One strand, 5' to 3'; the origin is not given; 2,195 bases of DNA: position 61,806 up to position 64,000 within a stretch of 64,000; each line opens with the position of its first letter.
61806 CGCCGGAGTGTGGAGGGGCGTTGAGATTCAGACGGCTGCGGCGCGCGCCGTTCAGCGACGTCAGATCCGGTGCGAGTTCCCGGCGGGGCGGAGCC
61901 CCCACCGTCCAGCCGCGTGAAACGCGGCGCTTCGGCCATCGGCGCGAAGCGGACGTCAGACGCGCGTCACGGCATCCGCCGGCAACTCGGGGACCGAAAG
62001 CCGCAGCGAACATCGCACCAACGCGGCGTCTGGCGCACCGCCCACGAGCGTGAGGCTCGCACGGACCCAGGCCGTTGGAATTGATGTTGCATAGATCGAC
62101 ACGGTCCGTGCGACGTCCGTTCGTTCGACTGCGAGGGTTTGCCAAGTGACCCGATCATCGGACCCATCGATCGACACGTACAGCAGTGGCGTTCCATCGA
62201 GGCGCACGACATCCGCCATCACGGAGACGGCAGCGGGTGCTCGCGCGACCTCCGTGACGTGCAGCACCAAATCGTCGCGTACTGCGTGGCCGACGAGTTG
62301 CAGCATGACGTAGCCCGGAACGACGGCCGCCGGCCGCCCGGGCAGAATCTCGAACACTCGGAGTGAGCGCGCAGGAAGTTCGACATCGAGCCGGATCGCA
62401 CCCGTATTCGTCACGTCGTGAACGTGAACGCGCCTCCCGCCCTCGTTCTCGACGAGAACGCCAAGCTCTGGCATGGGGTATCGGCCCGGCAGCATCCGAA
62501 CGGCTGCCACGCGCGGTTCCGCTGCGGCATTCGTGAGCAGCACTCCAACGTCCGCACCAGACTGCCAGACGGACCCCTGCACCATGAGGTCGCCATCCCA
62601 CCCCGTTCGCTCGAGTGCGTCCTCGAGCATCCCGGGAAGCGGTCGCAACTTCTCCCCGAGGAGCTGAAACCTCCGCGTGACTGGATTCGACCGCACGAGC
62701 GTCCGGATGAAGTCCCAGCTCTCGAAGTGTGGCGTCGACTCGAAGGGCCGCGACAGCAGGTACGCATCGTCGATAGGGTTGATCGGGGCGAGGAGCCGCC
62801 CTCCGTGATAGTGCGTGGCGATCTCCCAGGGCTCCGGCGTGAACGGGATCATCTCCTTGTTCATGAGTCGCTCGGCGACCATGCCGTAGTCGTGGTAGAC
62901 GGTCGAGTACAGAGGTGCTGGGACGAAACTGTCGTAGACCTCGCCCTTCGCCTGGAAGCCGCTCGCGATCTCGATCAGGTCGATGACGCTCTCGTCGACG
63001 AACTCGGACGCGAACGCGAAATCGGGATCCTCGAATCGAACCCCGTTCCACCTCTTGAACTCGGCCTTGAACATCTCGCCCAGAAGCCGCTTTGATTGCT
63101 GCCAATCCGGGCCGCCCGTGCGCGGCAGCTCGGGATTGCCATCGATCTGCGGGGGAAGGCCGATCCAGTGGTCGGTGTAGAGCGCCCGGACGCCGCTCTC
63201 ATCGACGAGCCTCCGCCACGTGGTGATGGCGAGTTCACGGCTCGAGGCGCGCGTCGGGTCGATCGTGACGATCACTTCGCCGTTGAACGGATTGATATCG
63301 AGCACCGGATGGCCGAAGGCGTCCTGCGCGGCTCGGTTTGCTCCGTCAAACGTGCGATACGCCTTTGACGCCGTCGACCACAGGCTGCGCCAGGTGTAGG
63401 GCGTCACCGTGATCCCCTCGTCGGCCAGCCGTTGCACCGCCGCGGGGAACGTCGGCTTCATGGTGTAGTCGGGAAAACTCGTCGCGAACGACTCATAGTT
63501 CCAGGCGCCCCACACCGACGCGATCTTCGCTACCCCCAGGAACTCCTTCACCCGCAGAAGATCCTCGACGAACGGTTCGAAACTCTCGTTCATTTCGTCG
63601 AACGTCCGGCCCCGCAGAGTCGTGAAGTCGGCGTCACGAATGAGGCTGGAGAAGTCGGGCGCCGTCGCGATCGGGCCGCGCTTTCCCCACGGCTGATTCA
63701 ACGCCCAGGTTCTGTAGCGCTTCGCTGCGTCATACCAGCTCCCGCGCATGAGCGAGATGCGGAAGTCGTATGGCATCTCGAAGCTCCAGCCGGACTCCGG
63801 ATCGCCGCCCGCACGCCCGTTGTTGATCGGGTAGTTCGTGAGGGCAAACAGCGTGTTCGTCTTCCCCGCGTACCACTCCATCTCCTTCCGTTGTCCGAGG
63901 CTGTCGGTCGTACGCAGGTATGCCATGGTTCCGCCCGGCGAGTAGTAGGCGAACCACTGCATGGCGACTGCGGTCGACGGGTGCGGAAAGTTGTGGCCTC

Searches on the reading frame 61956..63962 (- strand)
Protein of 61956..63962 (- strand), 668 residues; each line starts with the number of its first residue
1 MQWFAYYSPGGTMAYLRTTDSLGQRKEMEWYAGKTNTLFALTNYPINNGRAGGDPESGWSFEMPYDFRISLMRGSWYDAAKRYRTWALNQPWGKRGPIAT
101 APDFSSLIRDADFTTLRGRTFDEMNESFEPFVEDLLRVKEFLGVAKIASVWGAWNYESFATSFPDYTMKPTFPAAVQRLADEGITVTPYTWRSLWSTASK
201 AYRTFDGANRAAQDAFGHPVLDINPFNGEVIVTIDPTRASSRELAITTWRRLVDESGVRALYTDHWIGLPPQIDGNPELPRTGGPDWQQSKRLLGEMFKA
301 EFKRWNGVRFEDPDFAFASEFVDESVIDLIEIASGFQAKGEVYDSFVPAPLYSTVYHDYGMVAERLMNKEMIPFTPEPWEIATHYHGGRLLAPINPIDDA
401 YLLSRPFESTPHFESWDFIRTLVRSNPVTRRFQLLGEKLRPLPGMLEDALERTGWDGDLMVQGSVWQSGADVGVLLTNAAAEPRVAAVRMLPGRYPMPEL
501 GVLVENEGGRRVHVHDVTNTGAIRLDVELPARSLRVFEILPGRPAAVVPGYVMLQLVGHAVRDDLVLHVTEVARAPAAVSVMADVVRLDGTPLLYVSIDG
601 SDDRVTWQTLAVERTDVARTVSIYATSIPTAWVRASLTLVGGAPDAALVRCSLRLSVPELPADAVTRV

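Call 7: search_protein_families(library=pfam, proteins=[window:61956-63962:-], max_evalue=0.01)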
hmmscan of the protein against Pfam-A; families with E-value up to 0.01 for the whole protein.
window:61956-63962:- (668 aa): 1 family
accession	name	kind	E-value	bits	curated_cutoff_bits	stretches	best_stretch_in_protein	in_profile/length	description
PF19773.5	DUF6259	-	4.1e-25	89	28.7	1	61-361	1-294/300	Domain of unknown function (DUF6259)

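Call 10: find_encoding_contigs(protein=window:61956-63962:-, flank=10000, max_places=6)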
Protein window:61956-63962:- (668 aa): no gene with exactly this product is on record in the collection.

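Call 18: find_homologous_proteins(query=window:61956-63962:-, max_evalue=1e-20)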
Query window:61956-63962:- (668 aa): 3 proteins with E <= 1e-20 among 8000 candidates.
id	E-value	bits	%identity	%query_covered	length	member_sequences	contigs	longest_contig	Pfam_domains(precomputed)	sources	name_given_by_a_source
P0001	0.0e+0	1544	100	100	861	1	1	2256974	PF19773.6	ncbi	-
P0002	7.4e-291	985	63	99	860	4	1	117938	PF19773.6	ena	-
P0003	1.6e-94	336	35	93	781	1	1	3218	PF19773.6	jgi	jgi:hypothetical protein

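Call 19: find_encoding_contigs(protein=P0001, flank=10000, max_places=4)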
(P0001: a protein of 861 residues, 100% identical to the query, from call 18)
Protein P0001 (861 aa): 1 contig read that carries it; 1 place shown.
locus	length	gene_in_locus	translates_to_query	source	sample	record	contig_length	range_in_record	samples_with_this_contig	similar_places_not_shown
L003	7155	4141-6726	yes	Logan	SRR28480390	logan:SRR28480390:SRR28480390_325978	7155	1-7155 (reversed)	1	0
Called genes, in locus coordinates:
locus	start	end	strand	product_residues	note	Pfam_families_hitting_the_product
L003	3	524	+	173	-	?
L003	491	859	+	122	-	-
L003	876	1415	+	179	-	-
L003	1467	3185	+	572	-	PF00534:Glycos_transf_1, PF13692:Glyco_trans_1_4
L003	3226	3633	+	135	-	-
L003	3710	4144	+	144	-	-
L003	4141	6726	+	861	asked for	PF19773:DUF6259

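Call 20: find_encoding_contigs(protein=P0002, flank=10000, max_places=4)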
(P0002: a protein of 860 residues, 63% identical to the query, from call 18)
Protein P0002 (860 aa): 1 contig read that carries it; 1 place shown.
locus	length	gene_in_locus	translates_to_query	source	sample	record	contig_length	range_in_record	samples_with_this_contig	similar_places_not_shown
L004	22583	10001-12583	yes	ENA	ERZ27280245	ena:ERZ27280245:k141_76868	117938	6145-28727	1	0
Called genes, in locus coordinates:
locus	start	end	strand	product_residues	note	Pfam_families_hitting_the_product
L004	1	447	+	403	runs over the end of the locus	PF01555:N6_N4_Mtase (weak), PF01170:UPF0020 (faint)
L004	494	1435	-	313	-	PF00004:AAA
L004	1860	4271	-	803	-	PF05787:PhoX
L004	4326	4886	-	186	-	PF01625:PMSR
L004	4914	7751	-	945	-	PF18961:DUF5703_N, PF22124:Glyco_hydro_95_cat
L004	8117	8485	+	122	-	-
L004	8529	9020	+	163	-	-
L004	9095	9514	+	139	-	-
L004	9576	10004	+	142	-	-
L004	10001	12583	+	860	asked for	PF19773:DUF6259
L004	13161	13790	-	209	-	PF00484:Pro_CA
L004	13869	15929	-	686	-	PF00004:AAA, PF17862:AAA_lid_3, PF01434:Peptidase_M41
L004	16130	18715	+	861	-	PF00521:DNA_topoisoIV, PF03989:DNA_gyraseA_C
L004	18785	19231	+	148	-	PF09424:YqeY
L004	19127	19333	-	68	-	-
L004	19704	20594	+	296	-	PF00106:adh_short, PF01370:Epimerase (weak), PF08659:KR, PF13561:adh_short_C2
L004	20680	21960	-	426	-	PF12679:ABC2_membrane_2, PF12698:ABC2_membrane_3, PF01061:ABC2_membrane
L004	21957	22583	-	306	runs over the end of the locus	PF00005:ABC_tran, PF13304:AAA_21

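Call 48: find_homologous_proteins(query=L004:4914-7751:-, max_evalue=1e-30)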
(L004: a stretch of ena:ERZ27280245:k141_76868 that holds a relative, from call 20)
Query L004:4914-7751:- (945 aa): 185 proteins with E <= 1e-30 among 8000 candidates; the best 120 are listed.
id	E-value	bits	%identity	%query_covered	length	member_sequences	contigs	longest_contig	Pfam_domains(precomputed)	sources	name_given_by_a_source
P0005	0.0e+0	2223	100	100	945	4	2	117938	PF18961.7,PF22124.3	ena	-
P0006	0.0e+0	1138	55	99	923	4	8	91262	PF13385.14,PF18961.7,PF22124.3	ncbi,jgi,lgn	jgi:hypothetical protein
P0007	0.0e+0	1135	55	95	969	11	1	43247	PF13385.14,PF18961.7,PF22124.3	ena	-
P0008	0.0e+0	1099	55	95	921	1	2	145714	PF13385.14,PF18961.7,PF22124.3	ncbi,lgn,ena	-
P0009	0.0e+0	1096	55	97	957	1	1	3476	PF13385.14,PF18961.7,PF22124.3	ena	-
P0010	0.0e+0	1096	54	99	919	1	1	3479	PF13385.14,PF18961.7,PF22124.3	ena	-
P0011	0.0e+0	1092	53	99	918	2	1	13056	PF13385.14,PF18961.7,PF22124.3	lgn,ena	-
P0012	0.0e+0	1077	53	100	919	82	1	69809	PF13385.14,PF18961.7,PF22124.3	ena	-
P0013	0.0e+0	1073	54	96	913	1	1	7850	PF13385.14,PF18961.7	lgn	-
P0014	0.0e+0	1073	55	96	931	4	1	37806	PF13385.14,PF18961.7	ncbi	ncbi:MAG: DUF5703 domain-containing protein [Phycisphaerae bacterium]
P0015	0.0e+0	1072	54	97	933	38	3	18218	PF13385.14,PF18961.7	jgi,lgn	jgi:hypothetical protein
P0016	0.0e+0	1069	54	95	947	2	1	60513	PF13385.14,PF18961.7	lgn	-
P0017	0.0e+0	1058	55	94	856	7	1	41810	PF13385.14,PF18961.7,PF22124.3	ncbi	-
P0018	0.0e+0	1057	54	99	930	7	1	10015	PF13385.14,PF18961.7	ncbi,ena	-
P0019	0.0e+0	1045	53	93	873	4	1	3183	PF13385.14,PF18961.7,PF22124.3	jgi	jgi:hypothetical protein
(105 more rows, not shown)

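Call 50: list_cluster_members(proteins=[P0001, P0004, P0002])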
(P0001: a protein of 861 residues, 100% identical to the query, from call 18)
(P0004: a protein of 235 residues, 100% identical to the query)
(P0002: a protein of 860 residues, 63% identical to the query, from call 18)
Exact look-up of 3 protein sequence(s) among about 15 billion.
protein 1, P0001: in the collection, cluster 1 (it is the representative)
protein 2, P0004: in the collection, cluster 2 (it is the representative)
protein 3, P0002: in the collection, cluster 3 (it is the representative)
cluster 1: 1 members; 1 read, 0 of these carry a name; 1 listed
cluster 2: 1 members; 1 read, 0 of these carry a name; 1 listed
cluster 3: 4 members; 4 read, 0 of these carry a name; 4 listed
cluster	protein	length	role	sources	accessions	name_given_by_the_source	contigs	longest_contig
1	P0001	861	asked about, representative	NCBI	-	-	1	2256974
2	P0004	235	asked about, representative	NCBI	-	-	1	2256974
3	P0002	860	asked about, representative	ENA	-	-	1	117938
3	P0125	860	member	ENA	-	-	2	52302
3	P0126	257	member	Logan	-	-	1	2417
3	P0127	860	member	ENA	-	-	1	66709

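Call 65: search_protein_families(library=pfam, proteins=[L003:491-859:+, L003:876-1415:+, L003:1467-3185:+, L003:3226-3633:+, L003:3710-4144:+], max_evalue=0.01)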
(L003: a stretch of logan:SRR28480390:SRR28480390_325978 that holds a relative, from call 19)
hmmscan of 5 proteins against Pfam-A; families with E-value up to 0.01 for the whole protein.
L003:491-859:+ (122 aa): 0 families

L003:876-1415:+ (179 aa): 0 families

L003:1467-3185:+ (572 aa): 5 families
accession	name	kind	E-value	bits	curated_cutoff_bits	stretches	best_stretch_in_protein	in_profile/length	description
PF13692.12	Glyco_trans_1_4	-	6.1e-13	49.7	27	1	183-304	9-117/142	Glycosyl transferases group 1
PF00534.26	Glycos_transf_1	-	1.3e-11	44.8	26.4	1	180-298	20-127/172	Glycosyl transferases group 1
PF13524.12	Glyco_trans_1_2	-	7.4e-05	23.2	25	1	255-308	38-95/144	Glycosyl transferase-like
PF13578.12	Methyltransf_24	-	7.5e-05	24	26.3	1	437-529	7-104/105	Methyltransferase domain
PF20706.3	GT4-conflict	-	8.4e-05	22.2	26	1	253-319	271-335/385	Family 4 Glycosyltransferase in conflict systems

L003:3226-3633:+ (135 aa): 0 families

L003:3710-4144:+ (144 aa): 0 families
